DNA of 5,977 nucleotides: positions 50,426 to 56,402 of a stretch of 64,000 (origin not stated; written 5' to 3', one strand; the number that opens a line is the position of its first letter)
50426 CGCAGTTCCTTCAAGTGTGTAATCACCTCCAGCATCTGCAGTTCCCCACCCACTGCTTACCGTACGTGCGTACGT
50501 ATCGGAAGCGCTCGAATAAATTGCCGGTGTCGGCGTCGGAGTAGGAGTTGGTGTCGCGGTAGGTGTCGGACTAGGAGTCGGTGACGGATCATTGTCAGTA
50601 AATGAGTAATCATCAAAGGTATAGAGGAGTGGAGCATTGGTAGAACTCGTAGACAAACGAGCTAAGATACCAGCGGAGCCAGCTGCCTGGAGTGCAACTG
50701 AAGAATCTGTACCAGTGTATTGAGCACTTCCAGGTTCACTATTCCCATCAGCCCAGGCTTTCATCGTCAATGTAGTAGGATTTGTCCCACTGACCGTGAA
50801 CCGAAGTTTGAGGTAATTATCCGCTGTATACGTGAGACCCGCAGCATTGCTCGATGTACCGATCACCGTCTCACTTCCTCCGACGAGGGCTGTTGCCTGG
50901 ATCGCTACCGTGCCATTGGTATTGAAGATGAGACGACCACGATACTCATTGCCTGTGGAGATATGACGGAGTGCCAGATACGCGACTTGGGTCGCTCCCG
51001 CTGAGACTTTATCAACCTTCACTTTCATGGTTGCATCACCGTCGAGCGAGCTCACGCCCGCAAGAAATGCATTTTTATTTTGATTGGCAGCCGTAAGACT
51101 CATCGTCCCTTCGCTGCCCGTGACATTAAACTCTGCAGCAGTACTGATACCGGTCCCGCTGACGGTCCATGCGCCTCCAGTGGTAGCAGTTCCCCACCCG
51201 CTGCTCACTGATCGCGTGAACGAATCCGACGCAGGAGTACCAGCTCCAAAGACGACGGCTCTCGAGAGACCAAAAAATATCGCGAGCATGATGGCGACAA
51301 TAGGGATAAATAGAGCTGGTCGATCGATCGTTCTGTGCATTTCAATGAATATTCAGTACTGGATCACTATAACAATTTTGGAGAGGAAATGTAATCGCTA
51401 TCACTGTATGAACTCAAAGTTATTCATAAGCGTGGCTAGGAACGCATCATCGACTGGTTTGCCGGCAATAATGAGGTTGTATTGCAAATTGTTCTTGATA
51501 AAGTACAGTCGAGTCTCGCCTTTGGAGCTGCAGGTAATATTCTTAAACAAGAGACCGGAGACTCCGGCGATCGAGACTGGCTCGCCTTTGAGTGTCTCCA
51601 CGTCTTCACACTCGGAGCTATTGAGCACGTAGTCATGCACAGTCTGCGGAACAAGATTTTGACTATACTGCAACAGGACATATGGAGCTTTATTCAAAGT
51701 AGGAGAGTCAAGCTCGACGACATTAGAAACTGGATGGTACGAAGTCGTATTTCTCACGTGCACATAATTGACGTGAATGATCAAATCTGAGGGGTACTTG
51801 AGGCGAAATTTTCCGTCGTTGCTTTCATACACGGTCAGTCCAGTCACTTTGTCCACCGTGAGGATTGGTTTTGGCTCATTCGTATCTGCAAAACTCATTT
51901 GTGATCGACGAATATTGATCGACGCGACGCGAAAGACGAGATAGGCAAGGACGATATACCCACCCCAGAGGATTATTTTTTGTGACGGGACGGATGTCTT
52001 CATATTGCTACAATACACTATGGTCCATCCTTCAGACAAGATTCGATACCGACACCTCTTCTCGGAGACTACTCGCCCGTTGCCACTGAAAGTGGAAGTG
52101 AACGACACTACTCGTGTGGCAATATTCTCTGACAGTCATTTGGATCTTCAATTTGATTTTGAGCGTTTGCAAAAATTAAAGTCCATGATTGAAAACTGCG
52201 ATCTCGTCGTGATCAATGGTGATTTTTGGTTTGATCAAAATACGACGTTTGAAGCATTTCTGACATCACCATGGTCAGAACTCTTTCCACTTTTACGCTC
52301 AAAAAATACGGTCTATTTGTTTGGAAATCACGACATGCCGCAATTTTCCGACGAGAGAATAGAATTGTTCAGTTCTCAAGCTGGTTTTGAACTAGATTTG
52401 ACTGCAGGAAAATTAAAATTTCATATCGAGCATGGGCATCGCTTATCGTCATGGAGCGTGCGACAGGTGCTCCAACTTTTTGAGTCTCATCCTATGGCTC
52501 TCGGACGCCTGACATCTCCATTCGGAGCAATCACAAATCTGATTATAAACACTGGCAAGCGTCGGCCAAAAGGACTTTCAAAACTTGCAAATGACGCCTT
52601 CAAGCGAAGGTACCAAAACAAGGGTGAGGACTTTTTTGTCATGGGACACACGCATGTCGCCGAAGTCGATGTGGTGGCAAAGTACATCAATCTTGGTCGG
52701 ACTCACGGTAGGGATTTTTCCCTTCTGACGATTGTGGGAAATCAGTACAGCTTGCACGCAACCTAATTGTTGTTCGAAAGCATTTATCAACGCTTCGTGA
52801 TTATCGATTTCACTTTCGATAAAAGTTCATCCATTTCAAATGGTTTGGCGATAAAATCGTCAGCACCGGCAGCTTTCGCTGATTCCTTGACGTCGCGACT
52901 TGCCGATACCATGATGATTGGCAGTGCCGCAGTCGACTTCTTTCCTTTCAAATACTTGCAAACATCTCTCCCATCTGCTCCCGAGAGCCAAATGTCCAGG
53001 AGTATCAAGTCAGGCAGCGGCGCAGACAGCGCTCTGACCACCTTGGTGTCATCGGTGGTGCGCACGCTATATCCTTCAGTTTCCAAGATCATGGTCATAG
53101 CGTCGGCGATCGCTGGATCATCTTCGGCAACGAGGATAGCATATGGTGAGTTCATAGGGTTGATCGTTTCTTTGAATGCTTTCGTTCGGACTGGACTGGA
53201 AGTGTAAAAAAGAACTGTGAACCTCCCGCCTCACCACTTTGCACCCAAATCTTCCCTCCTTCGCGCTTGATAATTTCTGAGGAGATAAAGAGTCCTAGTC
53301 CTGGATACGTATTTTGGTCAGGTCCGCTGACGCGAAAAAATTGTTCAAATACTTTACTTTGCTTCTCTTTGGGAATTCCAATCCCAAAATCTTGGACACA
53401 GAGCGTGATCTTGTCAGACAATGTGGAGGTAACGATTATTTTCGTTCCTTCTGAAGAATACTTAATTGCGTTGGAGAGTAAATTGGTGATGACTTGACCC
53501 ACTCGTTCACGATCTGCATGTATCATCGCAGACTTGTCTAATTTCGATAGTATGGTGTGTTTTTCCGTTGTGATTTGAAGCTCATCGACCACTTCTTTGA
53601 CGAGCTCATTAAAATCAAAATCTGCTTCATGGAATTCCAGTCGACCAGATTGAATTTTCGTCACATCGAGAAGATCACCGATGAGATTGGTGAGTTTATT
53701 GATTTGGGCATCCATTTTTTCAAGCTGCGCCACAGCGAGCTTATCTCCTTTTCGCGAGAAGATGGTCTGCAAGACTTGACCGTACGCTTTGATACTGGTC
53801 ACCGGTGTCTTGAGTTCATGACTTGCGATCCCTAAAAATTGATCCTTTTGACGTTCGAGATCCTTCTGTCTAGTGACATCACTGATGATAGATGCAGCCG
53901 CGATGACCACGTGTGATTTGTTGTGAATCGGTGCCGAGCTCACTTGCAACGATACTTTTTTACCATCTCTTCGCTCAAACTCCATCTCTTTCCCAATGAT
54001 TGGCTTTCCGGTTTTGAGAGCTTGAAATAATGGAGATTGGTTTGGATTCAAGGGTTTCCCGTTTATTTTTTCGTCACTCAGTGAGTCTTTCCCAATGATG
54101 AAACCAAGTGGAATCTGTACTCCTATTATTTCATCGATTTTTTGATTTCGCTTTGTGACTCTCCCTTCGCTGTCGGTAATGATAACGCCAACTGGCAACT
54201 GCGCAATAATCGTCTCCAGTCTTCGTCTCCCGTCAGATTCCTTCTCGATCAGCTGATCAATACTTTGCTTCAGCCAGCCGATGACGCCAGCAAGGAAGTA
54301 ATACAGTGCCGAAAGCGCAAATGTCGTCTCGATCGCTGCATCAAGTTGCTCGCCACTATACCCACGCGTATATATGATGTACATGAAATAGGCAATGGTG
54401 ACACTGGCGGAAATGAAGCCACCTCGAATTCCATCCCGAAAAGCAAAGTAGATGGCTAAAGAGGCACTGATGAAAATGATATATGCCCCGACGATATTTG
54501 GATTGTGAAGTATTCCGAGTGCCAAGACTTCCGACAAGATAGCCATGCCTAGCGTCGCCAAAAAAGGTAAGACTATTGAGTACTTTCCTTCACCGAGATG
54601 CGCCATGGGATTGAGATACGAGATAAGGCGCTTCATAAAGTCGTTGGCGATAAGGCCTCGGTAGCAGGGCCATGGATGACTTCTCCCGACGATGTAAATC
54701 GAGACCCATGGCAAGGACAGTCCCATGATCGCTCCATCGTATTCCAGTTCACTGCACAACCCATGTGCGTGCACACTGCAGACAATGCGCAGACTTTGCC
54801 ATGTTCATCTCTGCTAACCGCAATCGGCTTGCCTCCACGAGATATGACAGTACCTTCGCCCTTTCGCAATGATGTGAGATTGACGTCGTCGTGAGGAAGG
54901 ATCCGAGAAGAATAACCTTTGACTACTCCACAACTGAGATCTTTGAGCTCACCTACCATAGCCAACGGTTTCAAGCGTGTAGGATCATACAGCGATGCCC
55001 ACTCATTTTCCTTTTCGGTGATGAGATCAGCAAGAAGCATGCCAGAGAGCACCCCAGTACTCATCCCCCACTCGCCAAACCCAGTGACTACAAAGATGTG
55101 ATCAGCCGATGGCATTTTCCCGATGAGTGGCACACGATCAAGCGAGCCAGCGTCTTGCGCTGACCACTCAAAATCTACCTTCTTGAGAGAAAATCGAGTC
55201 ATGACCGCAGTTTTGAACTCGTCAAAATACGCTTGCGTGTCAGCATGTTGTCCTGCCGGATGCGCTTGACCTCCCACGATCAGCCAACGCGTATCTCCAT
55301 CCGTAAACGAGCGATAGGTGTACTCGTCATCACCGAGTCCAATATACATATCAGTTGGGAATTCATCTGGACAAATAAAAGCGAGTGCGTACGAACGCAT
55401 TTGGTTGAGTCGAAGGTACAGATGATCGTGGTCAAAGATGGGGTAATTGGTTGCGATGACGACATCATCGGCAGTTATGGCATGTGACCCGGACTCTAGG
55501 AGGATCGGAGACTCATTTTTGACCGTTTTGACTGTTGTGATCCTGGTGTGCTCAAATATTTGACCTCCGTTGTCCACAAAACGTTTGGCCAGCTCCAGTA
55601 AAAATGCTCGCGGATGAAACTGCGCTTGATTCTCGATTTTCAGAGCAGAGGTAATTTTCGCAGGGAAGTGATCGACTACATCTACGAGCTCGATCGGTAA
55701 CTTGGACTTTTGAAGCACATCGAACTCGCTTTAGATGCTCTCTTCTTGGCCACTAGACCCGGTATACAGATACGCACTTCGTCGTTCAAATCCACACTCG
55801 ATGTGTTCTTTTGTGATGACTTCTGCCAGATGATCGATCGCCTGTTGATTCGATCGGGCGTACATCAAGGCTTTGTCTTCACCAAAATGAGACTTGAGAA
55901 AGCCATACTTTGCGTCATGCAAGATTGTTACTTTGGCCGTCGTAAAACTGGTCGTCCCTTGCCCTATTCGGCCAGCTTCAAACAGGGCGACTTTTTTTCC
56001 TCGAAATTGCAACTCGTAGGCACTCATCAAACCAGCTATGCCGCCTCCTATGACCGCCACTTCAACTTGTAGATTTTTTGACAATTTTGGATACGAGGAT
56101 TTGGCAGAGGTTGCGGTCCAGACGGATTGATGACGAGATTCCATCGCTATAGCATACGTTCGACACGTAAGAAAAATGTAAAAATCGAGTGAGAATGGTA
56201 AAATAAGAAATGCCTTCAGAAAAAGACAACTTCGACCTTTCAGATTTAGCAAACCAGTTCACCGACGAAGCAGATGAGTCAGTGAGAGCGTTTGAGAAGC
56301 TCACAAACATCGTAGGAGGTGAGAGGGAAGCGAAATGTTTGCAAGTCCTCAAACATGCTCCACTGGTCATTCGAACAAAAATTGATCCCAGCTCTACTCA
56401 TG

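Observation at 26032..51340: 25-kb single-strand array of secreted hydrolase and adhesin megaproteins, with a sixfold expansion of purple-acid-phosphatase-like metallophosphatase domains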

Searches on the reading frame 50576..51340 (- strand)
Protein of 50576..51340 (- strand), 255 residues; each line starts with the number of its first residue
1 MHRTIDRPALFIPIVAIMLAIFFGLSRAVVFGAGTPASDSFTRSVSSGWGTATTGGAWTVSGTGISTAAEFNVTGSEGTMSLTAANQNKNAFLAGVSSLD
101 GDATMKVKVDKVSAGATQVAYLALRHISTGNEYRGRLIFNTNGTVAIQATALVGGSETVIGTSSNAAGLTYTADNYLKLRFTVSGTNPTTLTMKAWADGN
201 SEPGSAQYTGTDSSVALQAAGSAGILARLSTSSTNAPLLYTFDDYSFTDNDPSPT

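Call 16: search_protein_families(library=pfam, proteins=[window:50576-51340:-], max_evalue=1)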
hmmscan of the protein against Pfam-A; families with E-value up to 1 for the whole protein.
seq(255 aa): 0 families

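Call 54: search_solved_structures(query=A3, max_evalue=10)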
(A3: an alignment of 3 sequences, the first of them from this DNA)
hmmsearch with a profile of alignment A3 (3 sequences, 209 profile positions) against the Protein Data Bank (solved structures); distinct sequences matched with E-value up to 10: 3.
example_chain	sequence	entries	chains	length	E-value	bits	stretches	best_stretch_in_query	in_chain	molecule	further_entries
8vjh_B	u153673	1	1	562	0.061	16.2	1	70-163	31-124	Distal tail protein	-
5e7b_A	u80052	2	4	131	1.2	12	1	8-44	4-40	nanobody nano-L06 | nanobody L06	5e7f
9wpi_B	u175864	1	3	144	1.7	11.5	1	6-52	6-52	Sb32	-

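Call 77: predict_structure(alignment_id=A3)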
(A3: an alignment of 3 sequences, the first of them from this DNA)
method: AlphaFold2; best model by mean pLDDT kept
length: 214 residues; sequences in the alignment: 3
mean_pLDDT: 66.8   pTM: 0.72
mean pLDDT of the five models: 66.8, 66.5, 63.2, 61.6, 61.3
residues with pLDDT >= 90: 7; 70-90: 80; 50-70: 96; < 50: 31
segments of 3 or more residues with pLDDT < 50: 1-3, 10-19, 195-201, 207-214
pLDDT, mean of each block of 10 residues (from residue 1): 47 43 62 56 61 63 64 62 68 75 81 85 86 77 78 82 86 80 58 50 50 41
secondary structure, 60 per line:
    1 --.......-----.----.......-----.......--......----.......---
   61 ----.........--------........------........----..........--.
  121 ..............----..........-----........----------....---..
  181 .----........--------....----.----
elements in order: E3-9 E20-26 E35-38 E41-46 E51-57 E65-73 E82-89 E96-103 E108-117 E120-134 E139-148 E154-161 E172-175 E186-193 E202-205

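Call 79: fold_search(model_id=the predicted structure, library=pdb)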
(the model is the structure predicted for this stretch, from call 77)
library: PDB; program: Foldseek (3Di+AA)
matches with E <= 10: 1054; with E <= 0.001: 67
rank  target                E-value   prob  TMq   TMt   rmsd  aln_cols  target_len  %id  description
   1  4b1m_B                3.1e-05  1.00  0.52  0.66   4.4       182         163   12  CARBOHYDRATE BINDING MODULE CBM66 FROM BACILLUS SUBTILIS (released 2012-12-12)
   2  8zdp_v                6.3e-05  1.00  0.56  0.19   7.2       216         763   17  Cryo-EM structure of Mycobacteriophage Douge Central fiber (gp20) (released 2025-06-25)
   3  8zdq_v                6.3e-05  1.00  0.56  0.16   7.2       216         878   17  Cryo-EM structure of Mycobacteriophage Douge complete baseplate (gp13, gp17, gp23, gp16, gp18 and gp20) (released 2025-06-25)
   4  4ygb_A                9.0e-05  1.00  0.52  0.56   7.1       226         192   13  Crystal structure of ERGIC-53/MCFD2, monoclinic calcium-free form (released 2016-04-06)
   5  3wht_A                9.0e-05  1.00  0.51  0.52   7.1       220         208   12  Crystal structure of ERGIC-53/MCFD2, Calcium-free form (released 2014-01-15)
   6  6ms3_A                1.2e-04  1.00  0.56  0.26   4.7       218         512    9  Crystal structure of the GH43 protein BlXynB mutant (K247S) from Bacillus licheniformis (released 2019-04-17)
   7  5jox_A                1.9e-04  1.00  0.44  0.22   8.7       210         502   10  Bacteroides ovatus Xyloglucan PUL GH43A in complex with AraDNJ (released 2016-08-10)
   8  3o5s                  2.2e-04  1.00  0.49  0.50   5.1       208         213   15  Crystal Structure of the endo-beta-1,3-1,4 glucanase from Bacillus subtilis (strain 168) (released 2011-07-13)
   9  5lk5_H                2.4e-04  1.00  0.49  0.43   5.5       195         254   12  Crystal structure of the globular domain of human calreticulin mutant D71K (released 2016-08-31)
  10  5lk5_I                2.7e-04  1.00  0.49  0.43   5.5       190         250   13  Crystal structure of the globular domain of human calreticulin mutant D71K (released 2016-08-31)
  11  8jp4_B                2.7e-04  1.00  0.54  0.40   8.4       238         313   10  Cryo-EM structure of the head region of full-length ERGIC-53 with MCFD2 (form A) (released 2024-04-17)
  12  5lk5_B                2.7e-04  1.00  0.45  0.39   6.6       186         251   14  Crystal structure of the globular domain of human calreticulin mutant D71K (released 2016-08-31)
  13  3flp_A                2.7e-04  1.00  0.40  0.40   5.8       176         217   12  Crystal structure of native heptameric SAP-like pentraxin from Limulus polyphemus (released 2009-01-20)
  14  5ly8                  2.8e-04  1.00  0.52  0.49   4.7       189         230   12  Structure of the CBM2 module of Lactobacillus casei BL23 phage J-1 evolved Dit. (released 2017-03-22)
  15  7w18_A                2.8e-04  1.00  0.47  0.48   5.7       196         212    9  Complex structure of alginate lyase PyAly with M5 (released 2022-08-17)
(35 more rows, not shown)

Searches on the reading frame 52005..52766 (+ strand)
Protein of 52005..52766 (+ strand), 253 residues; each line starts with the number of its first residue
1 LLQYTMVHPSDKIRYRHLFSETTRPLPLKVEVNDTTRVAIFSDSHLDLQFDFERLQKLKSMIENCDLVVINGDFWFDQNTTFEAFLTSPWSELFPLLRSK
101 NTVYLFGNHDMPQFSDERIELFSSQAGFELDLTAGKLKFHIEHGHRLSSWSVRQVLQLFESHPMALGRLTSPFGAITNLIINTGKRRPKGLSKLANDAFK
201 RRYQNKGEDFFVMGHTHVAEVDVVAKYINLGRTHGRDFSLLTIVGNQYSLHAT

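Call 8: search_protein_families(library=pfam, proteins=[window:52005-52766:+], max_evalue=0.001)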
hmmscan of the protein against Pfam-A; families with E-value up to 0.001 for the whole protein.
window:52005-52766:+ (253 aa): 2 families
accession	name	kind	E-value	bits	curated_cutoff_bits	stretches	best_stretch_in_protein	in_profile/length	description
PF00149.33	Metallophos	-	1.7e-11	45.3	21.5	1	37-218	2-190/191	Calcineurin-like phosphoesterase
PF12850.12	Metallophos_2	-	4.8e-11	43.3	27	1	37-155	2-100/154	Calcineurin-like phosphoesterase superfamily domain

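Call 34: search_protein_families(library=ncbifam, proteins=[window:52005-52766:+], max_evalue=0.01)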
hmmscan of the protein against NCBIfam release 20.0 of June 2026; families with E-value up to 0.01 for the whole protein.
window:52005-52766:+ (253 aa): 2 families
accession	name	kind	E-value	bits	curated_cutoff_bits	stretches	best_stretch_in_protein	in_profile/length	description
TIGR00040.1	yfcE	subfamily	7e-08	32.7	56.25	1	37-149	2-91/158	YfcE family phosphodiesterase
TIGR03729.1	acc_ester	subfamily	3.4e-06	26.6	148.25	1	37-125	1-88/239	putative phosphoesterase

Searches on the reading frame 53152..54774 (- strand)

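Call 8: search_protein_families(library=pfam, proteins=[window:53152-54774:-], max_evalue=0.001)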
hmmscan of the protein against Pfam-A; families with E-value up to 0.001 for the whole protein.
window:53152-54774:- (540 aa): 4 families
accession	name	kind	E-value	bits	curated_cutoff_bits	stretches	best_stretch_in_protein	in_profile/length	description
PF02518.31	HATPase_c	-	1.9e-23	83.5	26.4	1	421-528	2-110/111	Histidine kinase-, DNA gyrase B-, and HSP90-like ATPase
PF00512.31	HisKA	-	3e-13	50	26.9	1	309-377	1-66/66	His Kinase A (phospho-acceptor) domain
PF00989.32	PAS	-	2.3e-08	34.5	22.6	1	185-299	2-112/113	PAS fold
PF13426.13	PAS_9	-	8.2e-08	32.9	27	1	194-301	1-102/103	PAS domain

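Call 81: search_protein_families(library=ncbifam, proteins=[window:53152-54774:-], max_evalue=0.0001)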
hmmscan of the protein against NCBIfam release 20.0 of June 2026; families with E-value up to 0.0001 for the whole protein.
window:53152-54774:- (540 aa): 83 families (the best 25 are shown)
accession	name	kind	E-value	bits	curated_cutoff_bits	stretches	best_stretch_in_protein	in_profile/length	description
NF033092.0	HK_WalK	equivalog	7.7e-62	209.7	725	1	165-527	239-594/594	cell wall metabolism sensor histidine kinase WalK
NF046044.1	PnpS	equivalog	3.7e-60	204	400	1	161-526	32-390/390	two-component system histidine kinase PnpS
TIGR02966.1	phoR_proteo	equivalog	6.5e-50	170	334.2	1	184-524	6-332/333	phosphate regulon sensor histidine kinase PhoR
NF008468.0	PRK11360.1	equivalog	8.1e-46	156.6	646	1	161-533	245-614/616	two-component system sensor histidine kinase AtoS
NF041880.1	EPS_EpsF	equivalog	6.6e-45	153.5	900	1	237-526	194-492/492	response regulator EpsF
NF006800.0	PRK09303.1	equivalog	2.5e-43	148.5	342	1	308-530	149-380/383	histidine kinase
NF047874.1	MASE3_PAS_HK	subfamily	4.5e-42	144.7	560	1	138-535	222-633/655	MASE3 domain-containing sensor histidine kinase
TIGR02956.1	TMAO_torS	equivalog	7.5e-41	140.1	676.5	1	307-535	461-690/967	TMAO reductase system sensor histidine kinase/response regulator TorS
NF033093.1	HK_VicK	exception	3.5e-39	134.7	680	1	180-532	90-440/448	cell wall metabolism sensor histidine kinase VicK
NF041735.1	hist_kin_RppB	equivalog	1.1e-35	123.3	400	1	308-526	214-438/438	two-component system sensor histidine kinase RppB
NF040691.1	MtrAB_MtrB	equivalog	1.7e-35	123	450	1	293-532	254-497/507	MtrAB system histidine kinase MtrB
NF041832.1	near_NosP_CTERM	subfamily_domain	2.6e-34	118.9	400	1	309-536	6-234/370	NahK/ErcS family hybrid sensor histidine kinase/response regulator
NF007793.0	PRK10490.1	equivalog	3.8e-34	117.9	1123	1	305-530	659-885/895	two-component system sensor histidine kinase KdpD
NF008302.0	PRK11091.1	equivalog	1.9e-33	115.6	838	1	262-535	228-513/779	aerobic respiration two-component sensor histidine kinase ArcB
NF012163.2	BaeS_SmeS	equivalog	7.2e-33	114.2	500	1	306-526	236-457/457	sensor histidine kinase efflux regulator BaeS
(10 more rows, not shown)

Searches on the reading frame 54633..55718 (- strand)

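Call 81: search_protein_families(library=ncbifam, proteins=[window:54633-55718:-], max_evalue=0.0001)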
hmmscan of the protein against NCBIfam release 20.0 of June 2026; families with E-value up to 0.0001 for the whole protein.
window:54633-55718:- (361 aa): 8 families
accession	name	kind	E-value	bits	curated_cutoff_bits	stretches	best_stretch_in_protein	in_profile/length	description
NF045928.1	Cytb6fFeSPetC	equivalog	1.6e-17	63.5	250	1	299-356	91-148/179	cytochrome b6-f complex iron-sulfur subunit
NF010001.0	PRK13474.1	subfamily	5.3e-17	61.7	154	1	300-356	91-147/178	cytochrome b6-f complex iron-sulfur subunit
TIGR01416.1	Rieske_proteo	equivalog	4.9e-12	46.2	97.4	1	304-356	104-160/176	ubiquinol-cytochrome c reductase iron-sulfur subunit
NF050121.1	bc1_QcrA_actin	exception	8.6e-10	38.6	275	1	305-357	236-291/319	cytochrome bc1 complex Rieske iron-sulfur subunit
TIGR02694.1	arsenite_ox_S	equivalog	1.3e-08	34.8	95.65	1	292-357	34-101/129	arsenate reductase (azurin) small subunit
NF050086.1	pipecolate_AmaA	exception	3.4e-08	32.5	600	1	21-240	166-387/425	L-pipecolate oxidase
TIGR03329.1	Phn_aa_oxid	hypoth_equivalog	1.1e-05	24.4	632.8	0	176-241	334-399/460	putative aminophosphonate oxidoreductase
TIGR02352.1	thiamin_ThiO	equivalog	2.1e-05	23.8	250.8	0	21-90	135-203/351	glycine oxidase ThiO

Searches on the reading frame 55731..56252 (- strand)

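Call 81: search_protein_families(library=ncbifam, proteins=[window:55731-56252:-], max_evalue=0.0001)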
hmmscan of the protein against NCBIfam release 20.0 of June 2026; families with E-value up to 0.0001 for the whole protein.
window:55731-56252:- (173 aa): 22 families
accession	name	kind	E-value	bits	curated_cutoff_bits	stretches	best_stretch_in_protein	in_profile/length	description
TIGR03329.1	Phn_aa_oxid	hypoth_equivalog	5e-13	48.6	632.8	1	52-168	14-130/460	putative aminophosphonate oxidoreductase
NF050086.1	pipecolate_AmaA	exception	5.9e-12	44.9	600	1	40-158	2-121/425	L-pipecolate oxidase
TIGR03197.1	MnmC_Cterm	equivalog_domain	1.8e-08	33.9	174.2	1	64-111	1-49/400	FAD-dependent 5-carboxymethylaminomethyl-2-thiouridine(34) oxidoreductase MnmC1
NF002480.1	PRK01747.1-1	equivalog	7.5e-08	31.2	540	1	52-117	237-304/645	bifunctional tRNA (5-methylaminomethyl-2-thiouridine)(34)-methyltransferase MnmC2/FAD-dependent 5-carboxymethylaminomethyl-2-thiouridine(34)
NF005560.0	PRK07233.1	equivalog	9.8e-08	31.2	252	1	64-109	2-48/435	hypothetical protein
TIGR02352.1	thiamin_ThiO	equivalog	5e-07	29.1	250.8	1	65-103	1-39/351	glycine oxidase ThiO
NF009410.0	PRK12771.1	subfamily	9.7e-07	27.7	516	1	48-95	124-171/566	NAD(P)-binding protein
TIGR03467.1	HpnE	equivalog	5.1e-06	26.1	283.05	1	65-103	1-40/430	hydroxysqualene dehydroxylase HpnE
NF002481.1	PRK01747.1-2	equivalog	5.1e-06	25.6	600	1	54-94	230-270/611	bifunctional tRNA (5-methylaminomethyl-2-thiouridine)(34)-methyltransferase MnmC2/FAD-dependent 5-carboxymethylaminomethyl-2-thiouridine(34)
NF045663.1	diclust_near_Sec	equivalog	9.6e-06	24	530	1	35-104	80-149/759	pyridine nucleotide-disulfide oxidoreductase/dicluster-binding protein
NF006130.0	PRK08274.1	equivalog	1.3e-05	24.2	369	1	61-146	4-92/467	FAD-dependent tricarballylate dehydrogenase TcuA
NF009414.0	PRK12778.1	equivalog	2.2e-05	22.9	1103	1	34-94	403-463/752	bifunctional dihydroorotate dehydrogenase B NAD binding subunit/NADPH-dependent glutamate synthase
NF041087.1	bile_acid_BaiCD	equivalog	2.4e-05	22.6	825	1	62-97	380-415/642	bile acid Fe-S flavoenzyme BaiCD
NF009906.0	PRK13369.1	equivalog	3e-05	22.8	352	1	60-106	4-50/502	glycerol-3-phosphate dehydrogenase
NF008899.0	PRK12266.1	equivalog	6e-05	21.7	360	1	61-105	5-49/508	glycerol-3-phosphate dehydrogenase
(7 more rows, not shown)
